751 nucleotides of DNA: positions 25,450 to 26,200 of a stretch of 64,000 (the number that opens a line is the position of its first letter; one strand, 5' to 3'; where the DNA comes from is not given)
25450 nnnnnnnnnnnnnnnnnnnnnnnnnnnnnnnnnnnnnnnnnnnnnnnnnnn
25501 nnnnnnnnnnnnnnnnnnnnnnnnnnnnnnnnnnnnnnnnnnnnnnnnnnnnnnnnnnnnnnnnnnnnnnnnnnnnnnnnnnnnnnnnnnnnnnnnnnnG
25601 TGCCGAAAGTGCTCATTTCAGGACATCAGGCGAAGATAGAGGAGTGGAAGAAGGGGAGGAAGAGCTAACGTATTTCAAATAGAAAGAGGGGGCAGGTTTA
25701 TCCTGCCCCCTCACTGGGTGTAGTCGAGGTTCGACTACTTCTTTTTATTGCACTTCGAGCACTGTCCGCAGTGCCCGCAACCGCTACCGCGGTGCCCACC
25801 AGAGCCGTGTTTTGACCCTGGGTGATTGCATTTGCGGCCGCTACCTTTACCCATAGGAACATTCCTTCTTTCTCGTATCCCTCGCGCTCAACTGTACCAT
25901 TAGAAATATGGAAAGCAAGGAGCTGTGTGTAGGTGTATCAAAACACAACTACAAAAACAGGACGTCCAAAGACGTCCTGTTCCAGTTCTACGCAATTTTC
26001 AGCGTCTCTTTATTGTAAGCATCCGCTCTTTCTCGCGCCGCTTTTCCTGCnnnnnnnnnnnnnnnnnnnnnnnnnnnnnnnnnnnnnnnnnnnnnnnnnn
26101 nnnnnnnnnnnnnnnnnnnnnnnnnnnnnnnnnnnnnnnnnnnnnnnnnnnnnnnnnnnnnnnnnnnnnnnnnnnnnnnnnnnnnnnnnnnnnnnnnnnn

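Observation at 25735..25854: Unannotated 39-aa Cys/His-rich peptide gene with its own SD and terminator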

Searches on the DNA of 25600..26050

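Call 18: search_rna_families(source=window, start=25600, end=26050, threshold=evalue, max_evalue=10)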
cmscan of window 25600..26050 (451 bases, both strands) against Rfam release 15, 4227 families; matches with E-value up to 10: 7.
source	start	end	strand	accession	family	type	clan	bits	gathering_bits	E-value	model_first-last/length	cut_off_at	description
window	25677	25754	+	RF00242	ctRNA_pT181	Gene; antisense;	-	24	56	0.65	1-94/94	no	ctRNA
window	25681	25716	-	RF03778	mir-483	Gene; miRNA;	-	15.6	60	3.8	1-75/75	no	mir-483 microRNA precursor family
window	25676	25724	-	RF00781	mir-505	Gene; miRNA;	-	14.5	60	4.2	1-83/83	no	mir-505 microRNA precursor family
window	25683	25715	-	RF02767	Ysr186_sR026_CsrC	Gene; sRNA;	CL00106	12.6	279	0.57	269-300/305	no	Yersinia sRNA 186/sR026/CsrC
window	25951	26050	-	RF01673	PhrS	Gene; sRNA;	-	12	37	0.99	121-212/212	5'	PhrS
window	25685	25711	+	RF00166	PrrB_RsmZ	Gene; sRNA;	CL00106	11.8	44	2.4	103-128/133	no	PrrB/RsmZ RNA family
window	25861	25890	+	RF04333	Plastid-ycf3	Intron;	-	11.5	55.2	6.2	1-47/47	no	Plastid-ycf3 group II-D1 intron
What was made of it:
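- On Any described RNA family (Rfam 15): The best sub-threshold hits in 25600-26050 have E >= 0.57 and lie on the terminator hairpins (call 18).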

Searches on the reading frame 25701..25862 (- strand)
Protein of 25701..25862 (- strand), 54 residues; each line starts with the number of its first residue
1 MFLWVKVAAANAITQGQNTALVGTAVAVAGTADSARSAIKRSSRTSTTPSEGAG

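Call 66: find_homologous_proteins(query=window:25701-25862:-, max_evalue=10)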
Query seq(54 aa) (54 aa): 1 proteins with E <= 10 among 1 candidates.
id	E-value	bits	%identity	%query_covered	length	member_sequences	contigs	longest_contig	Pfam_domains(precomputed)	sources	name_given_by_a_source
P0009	2.5e-24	100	100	100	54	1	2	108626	-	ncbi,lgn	-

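Call 68: find_encoding_contigs(protein=P0009, flank=3000, max_places=4)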
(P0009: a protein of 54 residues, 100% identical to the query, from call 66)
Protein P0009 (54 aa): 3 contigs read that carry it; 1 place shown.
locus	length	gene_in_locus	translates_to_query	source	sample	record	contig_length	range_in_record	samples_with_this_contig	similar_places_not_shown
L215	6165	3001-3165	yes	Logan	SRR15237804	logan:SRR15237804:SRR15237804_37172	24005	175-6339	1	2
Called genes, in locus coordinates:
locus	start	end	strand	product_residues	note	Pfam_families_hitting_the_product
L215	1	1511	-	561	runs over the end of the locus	?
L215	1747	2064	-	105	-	-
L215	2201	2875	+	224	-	-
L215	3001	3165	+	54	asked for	-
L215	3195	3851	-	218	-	PF01746:tRNA_m1G_MT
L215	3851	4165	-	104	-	PF13083:KH_KhpA-B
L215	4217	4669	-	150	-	PF00886:Ribosomal_S16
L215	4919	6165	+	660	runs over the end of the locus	PF08206:OB_RNB (weak), PF17876:CSD2 (weak), PF00773:RNB, PF00575:S1 (weak)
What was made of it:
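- Checked: An overlapping 54-aa ORF in another frame (25698..25862 -) is called at this locus in NCBI and Logan records (P0009; calls 66, 68).
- Gene callers chose it in NCBI and Logan records (calls 66, 68).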

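Call 69: list_cluster_members(proteins=[P0009])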
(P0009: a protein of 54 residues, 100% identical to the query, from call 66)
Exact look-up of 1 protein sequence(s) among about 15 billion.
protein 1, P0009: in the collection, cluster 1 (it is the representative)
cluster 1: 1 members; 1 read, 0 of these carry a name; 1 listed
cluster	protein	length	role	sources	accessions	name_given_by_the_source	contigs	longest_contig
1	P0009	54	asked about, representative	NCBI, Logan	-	-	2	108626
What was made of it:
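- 25698..25862 (-): Overlapping 54-aa ORF (frame B), the frame called in public records; probably a shadow frame. P0009 in NCBI and Logan (calls 66, 68, 69).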

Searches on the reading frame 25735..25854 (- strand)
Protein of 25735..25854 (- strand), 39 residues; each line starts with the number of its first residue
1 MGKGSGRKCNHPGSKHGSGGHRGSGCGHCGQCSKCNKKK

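Call 4: search_protein_families(library=pfam, proteins=[window:25738-25854:-], max_evalue=1)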
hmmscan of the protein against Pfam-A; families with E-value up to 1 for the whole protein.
seq(39 aa): 0 families

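Call 5: search_protein_families(library=ncbifam, proteins=[window:25738-25854:-], max_evalue=1)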
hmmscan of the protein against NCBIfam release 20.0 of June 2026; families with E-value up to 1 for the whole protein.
seq(39 aa): 0 families
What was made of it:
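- On Heterocycloanthracin / TOMM precursors (TIGR03601): There is no NCBIfam hit (call 5).
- Closest known: Heterocycloanthracin / TOMM precursors with Cys-Xaa-Xaa repeats. Different: There is no leader-region match (call 5).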

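Call 21: search_solved_structures(query=window:25738-25854:-, max_evalue=10, show_alignments=3)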
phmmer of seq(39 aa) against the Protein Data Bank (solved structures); distinct sequences matched with E-value up to 10: 0.
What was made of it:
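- There is no match to any zinc-ribbon ribosomal protein or knuckle family (calls 4, 5, 21).
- Tried and rejected: PDB sequences (call 21).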

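Call 26: search_protein_representatives(protein=window:25738-25854:-)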
Query: 39 residues. Proteins with E-value up to 0.001 (for the whole library): 0; up to 1e-10: 0; up to 1e-30: 0. The best 0 are listed.
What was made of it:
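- Tried and rejected: Full phmmer against 1.84 billion representatives (call 26).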

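Call 33: find_encoding_contigs(protein=window:25735-25854:-, flank=3000)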
Protein window:25735-25854:- (39 aa): no gene with exactly this product is on record in the collection.

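Call 34: list_cluster_members(proteins=[window:25738-25854:-, P0001])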
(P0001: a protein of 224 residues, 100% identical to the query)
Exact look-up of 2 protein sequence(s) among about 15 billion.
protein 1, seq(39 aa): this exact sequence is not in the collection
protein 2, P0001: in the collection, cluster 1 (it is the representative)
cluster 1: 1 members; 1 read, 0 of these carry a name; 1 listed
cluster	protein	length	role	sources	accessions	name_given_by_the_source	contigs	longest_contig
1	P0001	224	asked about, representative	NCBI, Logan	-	-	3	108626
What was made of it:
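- Checked: This frame is absent from the protein collection (calls 33, 34).
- Tried and rejected: Exact look-ups (calls 33, 34).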

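Call 47: search_dna_similar(query=window:25738-25854:-, collection=phages, mode=protein, max_evalue=10)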
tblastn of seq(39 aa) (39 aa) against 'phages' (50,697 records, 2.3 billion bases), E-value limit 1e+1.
No match.

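Call 48: search_dna_similar(query=window:25738-25854:-, collection=plasmids, mode=protein, max_evalue=10)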
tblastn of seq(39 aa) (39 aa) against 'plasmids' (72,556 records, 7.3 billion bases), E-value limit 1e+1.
No match.
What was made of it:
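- Tried and rejected: tblastn against phages and plasmids (calls 47, 48).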

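Call 61: predict_structure(protein=window:25738-25854:-)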
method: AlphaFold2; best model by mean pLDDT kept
length: 39 residues; sequences in the alignment: 1
mean_pLDDT: 55.0   pTM: 0.15
mean pLDDT of the five models: 55.0, 52.7, 51.2, 49.5, 48.8
residues with pLDDT >= 90: 0; 70-90: 0; 50-70: 35; < 50: 4
segments of 3 or more residues with pLDDT < 50: none
pLDDT, mean of each block of 10 residues (from residue 1): 55 55 54 56
secondary structure: DSSP gave nothing for this model
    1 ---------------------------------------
elements in order:
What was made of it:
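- AlphaFold gives no structure (pLDDT 55), as expected for a disordered apo-peptide (call 61).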
